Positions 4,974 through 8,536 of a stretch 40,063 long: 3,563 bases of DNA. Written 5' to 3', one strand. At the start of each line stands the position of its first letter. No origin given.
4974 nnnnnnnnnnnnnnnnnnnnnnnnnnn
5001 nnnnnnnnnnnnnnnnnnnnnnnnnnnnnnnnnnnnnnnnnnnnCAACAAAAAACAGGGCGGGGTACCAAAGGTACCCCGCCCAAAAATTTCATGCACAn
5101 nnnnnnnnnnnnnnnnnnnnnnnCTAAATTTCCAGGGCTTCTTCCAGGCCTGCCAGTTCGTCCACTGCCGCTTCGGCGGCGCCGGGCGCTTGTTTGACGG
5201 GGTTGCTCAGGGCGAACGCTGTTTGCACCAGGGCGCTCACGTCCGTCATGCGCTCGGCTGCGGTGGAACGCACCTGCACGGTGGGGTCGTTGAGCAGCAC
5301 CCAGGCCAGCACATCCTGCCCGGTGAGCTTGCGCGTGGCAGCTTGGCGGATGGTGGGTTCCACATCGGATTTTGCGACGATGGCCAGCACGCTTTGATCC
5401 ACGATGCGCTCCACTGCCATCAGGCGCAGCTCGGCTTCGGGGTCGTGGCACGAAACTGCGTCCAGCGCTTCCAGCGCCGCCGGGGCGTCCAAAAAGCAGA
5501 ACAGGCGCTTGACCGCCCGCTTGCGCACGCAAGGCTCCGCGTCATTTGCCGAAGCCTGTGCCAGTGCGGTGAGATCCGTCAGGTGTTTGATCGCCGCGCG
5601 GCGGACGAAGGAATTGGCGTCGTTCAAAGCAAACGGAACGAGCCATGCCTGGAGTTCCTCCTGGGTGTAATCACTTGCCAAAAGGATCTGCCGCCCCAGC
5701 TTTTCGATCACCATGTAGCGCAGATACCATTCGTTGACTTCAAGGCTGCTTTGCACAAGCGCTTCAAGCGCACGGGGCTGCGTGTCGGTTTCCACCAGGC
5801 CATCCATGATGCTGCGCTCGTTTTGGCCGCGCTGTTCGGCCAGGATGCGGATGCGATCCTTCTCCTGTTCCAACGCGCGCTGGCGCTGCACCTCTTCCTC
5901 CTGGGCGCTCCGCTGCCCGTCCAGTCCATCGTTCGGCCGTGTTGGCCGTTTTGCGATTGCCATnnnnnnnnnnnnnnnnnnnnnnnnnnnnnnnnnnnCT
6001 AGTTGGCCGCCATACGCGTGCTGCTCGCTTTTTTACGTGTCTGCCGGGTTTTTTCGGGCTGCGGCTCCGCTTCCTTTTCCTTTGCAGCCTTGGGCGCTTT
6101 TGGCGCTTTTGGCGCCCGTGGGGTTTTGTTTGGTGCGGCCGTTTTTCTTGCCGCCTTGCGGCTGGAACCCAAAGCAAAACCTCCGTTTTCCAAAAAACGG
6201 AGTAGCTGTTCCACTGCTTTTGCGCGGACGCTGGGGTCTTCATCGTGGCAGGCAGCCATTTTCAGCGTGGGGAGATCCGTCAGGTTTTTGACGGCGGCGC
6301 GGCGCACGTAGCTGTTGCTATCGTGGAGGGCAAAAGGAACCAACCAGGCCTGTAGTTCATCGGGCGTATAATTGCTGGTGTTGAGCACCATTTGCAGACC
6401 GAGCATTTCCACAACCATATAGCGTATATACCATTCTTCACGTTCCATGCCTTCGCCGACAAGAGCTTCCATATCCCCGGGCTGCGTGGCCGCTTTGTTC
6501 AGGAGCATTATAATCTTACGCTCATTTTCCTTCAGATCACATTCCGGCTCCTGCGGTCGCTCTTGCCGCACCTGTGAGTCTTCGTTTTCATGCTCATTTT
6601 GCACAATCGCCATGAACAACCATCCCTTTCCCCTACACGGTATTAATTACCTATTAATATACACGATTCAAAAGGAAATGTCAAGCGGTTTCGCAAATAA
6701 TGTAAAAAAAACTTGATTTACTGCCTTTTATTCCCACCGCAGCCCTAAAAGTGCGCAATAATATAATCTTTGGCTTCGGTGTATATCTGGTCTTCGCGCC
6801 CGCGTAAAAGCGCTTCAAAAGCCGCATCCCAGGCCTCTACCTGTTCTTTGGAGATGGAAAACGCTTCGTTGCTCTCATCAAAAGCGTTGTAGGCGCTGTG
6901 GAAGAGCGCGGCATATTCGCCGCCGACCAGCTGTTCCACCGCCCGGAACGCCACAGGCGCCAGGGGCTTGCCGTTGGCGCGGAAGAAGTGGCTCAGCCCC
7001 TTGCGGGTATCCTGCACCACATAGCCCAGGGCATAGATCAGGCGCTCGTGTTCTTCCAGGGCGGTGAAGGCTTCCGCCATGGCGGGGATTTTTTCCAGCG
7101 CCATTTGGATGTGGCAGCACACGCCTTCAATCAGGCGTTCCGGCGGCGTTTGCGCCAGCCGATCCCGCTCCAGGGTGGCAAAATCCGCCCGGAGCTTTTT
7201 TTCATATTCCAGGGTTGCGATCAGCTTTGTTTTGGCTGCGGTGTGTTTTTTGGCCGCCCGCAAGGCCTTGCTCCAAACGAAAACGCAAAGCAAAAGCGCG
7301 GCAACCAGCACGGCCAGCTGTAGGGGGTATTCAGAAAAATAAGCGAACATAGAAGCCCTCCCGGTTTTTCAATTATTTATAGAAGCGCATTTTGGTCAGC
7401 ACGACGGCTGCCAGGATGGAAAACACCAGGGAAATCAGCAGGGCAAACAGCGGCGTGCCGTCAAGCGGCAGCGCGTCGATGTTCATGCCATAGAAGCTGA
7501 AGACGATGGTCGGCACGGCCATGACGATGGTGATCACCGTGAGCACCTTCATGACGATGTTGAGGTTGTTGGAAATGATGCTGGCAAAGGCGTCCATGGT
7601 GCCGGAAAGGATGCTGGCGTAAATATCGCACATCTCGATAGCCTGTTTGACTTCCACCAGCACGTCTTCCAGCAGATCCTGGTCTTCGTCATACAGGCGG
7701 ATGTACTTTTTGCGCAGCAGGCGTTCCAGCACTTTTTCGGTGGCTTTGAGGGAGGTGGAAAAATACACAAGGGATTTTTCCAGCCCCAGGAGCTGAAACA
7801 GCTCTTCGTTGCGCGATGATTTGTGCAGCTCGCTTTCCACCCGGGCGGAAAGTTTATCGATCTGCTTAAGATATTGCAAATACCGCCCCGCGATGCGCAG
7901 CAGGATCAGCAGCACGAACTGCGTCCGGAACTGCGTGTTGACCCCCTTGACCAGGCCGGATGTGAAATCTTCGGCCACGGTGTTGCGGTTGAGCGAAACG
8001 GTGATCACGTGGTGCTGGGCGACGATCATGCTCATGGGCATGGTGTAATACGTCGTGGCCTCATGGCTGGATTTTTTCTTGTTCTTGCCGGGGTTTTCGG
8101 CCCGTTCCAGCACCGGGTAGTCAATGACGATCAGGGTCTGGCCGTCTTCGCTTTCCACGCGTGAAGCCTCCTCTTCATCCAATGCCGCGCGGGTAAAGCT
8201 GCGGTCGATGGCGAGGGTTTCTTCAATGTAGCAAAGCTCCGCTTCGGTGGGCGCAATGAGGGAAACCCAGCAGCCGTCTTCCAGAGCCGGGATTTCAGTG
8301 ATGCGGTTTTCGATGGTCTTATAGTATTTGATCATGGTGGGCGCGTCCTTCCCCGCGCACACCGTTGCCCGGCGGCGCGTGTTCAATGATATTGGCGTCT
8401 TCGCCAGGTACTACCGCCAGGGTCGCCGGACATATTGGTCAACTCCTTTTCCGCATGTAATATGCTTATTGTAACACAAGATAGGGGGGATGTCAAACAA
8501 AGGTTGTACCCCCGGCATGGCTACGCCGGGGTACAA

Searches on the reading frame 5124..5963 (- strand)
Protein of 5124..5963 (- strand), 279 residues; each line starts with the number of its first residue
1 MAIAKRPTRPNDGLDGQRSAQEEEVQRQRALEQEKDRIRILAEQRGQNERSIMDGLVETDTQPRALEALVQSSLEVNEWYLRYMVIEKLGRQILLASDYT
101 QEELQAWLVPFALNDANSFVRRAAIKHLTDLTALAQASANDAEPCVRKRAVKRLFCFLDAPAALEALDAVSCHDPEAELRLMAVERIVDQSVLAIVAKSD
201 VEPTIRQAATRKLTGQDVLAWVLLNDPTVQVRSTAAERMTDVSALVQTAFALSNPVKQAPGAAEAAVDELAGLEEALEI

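Call 8: search_protein_families(library=pfam, proteins=[window:5124-5963:-], max_evalue=0.001)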
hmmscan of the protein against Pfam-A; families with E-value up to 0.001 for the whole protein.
window:5124-5963:- (279 aa): 3 families
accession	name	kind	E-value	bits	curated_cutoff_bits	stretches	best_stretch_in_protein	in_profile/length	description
PF02985.28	HEAT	-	4.2e-09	36.3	23.5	0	112-132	8-28/31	HEAT repeat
PF13646.12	HEAT_2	-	3.3e-07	30.9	27.7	0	68-129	3-56/88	HEAT repeats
PF21581.3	SCD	-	0.00012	22.7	27.5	0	82-133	8-59/75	Stromalin conservative domain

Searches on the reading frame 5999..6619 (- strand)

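Call 8: search_protein_families(library=pfam, proteins=[window:5999-6619:-], max_evalue=0.001)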
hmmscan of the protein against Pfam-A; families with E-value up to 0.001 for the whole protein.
window:5999-6619:- (206 aa): 3 families
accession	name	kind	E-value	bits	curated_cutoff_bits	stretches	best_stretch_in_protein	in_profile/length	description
PF13646.12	HEAT_2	-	3.6e-15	56.5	27.7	3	58-139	8-87/88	HEAT repeats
PF02985.28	HEAT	-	8.4e-08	32.2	23.5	0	122-144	7-29/31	HEAT repeat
PF21581.3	SCD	-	2.4e-05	25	27.5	0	65-116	7-57/75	Stromalin conservative domain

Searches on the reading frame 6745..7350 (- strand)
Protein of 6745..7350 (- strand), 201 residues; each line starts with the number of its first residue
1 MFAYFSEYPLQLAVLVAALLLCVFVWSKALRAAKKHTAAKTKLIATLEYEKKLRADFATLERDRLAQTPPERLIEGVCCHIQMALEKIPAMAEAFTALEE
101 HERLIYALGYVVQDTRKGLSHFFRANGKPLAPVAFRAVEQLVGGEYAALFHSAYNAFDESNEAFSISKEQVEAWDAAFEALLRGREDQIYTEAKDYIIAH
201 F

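Call 8: search_protein_families(library=pfam, proteins=[window:6745-7350:-], max_evalue=0.001)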
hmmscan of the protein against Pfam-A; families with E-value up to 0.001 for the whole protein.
window:6745-7350:- (201 aa): 1 family
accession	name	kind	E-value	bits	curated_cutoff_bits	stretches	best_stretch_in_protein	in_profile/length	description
PF14300.12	DMP19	-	6.8e-05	23.9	25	1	97-192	2-97/112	DMP19-like protein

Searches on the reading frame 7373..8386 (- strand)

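Call 8: search_protein_families(library=pfam, proteins=[window:7373-8386:-], max_evalue=0.001)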
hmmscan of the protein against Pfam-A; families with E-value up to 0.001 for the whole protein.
window:7373-8386:- (337 aa): 1 family
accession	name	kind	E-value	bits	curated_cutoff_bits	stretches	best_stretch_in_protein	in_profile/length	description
PF01544.23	CorA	-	7e-54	183.5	27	1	37-330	3-290/292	CorA-like Mg2+ transporter protein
